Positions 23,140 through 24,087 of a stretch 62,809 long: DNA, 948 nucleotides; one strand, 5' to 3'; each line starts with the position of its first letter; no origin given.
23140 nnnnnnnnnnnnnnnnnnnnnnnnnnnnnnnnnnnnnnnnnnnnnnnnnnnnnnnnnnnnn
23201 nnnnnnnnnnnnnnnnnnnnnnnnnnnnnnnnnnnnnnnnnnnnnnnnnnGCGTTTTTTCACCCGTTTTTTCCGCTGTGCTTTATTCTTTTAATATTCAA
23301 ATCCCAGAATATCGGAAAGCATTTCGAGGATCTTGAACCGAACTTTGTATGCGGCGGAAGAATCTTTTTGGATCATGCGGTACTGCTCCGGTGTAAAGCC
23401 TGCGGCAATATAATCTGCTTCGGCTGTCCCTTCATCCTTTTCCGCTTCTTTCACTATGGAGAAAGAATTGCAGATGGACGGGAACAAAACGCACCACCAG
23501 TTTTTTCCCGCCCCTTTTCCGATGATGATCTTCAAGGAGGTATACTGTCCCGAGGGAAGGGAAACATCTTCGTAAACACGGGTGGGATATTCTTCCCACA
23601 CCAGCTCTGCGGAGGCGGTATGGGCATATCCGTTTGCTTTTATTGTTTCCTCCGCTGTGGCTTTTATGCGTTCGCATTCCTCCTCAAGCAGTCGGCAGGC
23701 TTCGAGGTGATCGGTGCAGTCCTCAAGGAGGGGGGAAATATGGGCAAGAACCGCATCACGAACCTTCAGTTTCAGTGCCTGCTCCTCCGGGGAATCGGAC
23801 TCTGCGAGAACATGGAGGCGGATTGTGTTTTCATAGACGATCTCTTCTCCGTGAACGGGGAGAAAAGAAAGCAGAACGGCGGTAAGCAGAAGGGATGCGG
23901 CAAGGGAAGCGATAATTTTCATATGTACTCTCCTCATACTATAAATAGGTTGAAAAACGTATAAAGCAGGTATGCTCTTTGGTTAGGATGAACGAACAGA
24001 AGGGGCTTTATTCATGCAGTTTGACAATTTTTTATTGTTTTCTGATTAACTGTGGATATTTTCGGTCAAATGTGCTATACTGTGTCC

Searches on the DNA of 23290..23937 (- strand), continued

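Call 92: search_with_rna_model(model_id=R1, sources=[window, L091, L095, L178], max_evalue=0.00001, make_alignment=true, show_alignments=5, filters=off)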
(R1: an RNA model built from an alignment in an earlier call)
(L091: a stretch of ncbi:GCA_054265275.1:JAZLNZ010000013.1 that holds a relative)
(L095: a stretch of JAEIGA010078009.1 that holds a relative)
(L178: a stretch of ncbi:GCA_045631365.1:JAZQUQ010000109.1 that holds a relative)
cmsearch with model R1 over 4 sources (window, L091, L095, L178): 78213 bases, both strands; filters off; matches with E-value up to 0.00001: 5.
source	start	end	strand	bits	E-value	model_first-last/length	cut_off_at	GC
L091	4107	4265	+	184.9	4.6e-51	1-159/159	no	0.51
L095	3534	3693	+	168.1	2.7e-46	1-159/159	no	0.51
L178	3618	3774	+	155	1.5e-42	1-159/159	no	0.48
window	22726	22873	-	53.6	1.2e-13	1-159/159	no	0.51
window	22486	22632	-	48.1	4.3e-12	1-159/159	no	0.5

Alignment A4: 5 matches aligned to the model, 229 columns, each read 5' to 3' on its own strand. Consensus structure (alignment columns), stored with it:
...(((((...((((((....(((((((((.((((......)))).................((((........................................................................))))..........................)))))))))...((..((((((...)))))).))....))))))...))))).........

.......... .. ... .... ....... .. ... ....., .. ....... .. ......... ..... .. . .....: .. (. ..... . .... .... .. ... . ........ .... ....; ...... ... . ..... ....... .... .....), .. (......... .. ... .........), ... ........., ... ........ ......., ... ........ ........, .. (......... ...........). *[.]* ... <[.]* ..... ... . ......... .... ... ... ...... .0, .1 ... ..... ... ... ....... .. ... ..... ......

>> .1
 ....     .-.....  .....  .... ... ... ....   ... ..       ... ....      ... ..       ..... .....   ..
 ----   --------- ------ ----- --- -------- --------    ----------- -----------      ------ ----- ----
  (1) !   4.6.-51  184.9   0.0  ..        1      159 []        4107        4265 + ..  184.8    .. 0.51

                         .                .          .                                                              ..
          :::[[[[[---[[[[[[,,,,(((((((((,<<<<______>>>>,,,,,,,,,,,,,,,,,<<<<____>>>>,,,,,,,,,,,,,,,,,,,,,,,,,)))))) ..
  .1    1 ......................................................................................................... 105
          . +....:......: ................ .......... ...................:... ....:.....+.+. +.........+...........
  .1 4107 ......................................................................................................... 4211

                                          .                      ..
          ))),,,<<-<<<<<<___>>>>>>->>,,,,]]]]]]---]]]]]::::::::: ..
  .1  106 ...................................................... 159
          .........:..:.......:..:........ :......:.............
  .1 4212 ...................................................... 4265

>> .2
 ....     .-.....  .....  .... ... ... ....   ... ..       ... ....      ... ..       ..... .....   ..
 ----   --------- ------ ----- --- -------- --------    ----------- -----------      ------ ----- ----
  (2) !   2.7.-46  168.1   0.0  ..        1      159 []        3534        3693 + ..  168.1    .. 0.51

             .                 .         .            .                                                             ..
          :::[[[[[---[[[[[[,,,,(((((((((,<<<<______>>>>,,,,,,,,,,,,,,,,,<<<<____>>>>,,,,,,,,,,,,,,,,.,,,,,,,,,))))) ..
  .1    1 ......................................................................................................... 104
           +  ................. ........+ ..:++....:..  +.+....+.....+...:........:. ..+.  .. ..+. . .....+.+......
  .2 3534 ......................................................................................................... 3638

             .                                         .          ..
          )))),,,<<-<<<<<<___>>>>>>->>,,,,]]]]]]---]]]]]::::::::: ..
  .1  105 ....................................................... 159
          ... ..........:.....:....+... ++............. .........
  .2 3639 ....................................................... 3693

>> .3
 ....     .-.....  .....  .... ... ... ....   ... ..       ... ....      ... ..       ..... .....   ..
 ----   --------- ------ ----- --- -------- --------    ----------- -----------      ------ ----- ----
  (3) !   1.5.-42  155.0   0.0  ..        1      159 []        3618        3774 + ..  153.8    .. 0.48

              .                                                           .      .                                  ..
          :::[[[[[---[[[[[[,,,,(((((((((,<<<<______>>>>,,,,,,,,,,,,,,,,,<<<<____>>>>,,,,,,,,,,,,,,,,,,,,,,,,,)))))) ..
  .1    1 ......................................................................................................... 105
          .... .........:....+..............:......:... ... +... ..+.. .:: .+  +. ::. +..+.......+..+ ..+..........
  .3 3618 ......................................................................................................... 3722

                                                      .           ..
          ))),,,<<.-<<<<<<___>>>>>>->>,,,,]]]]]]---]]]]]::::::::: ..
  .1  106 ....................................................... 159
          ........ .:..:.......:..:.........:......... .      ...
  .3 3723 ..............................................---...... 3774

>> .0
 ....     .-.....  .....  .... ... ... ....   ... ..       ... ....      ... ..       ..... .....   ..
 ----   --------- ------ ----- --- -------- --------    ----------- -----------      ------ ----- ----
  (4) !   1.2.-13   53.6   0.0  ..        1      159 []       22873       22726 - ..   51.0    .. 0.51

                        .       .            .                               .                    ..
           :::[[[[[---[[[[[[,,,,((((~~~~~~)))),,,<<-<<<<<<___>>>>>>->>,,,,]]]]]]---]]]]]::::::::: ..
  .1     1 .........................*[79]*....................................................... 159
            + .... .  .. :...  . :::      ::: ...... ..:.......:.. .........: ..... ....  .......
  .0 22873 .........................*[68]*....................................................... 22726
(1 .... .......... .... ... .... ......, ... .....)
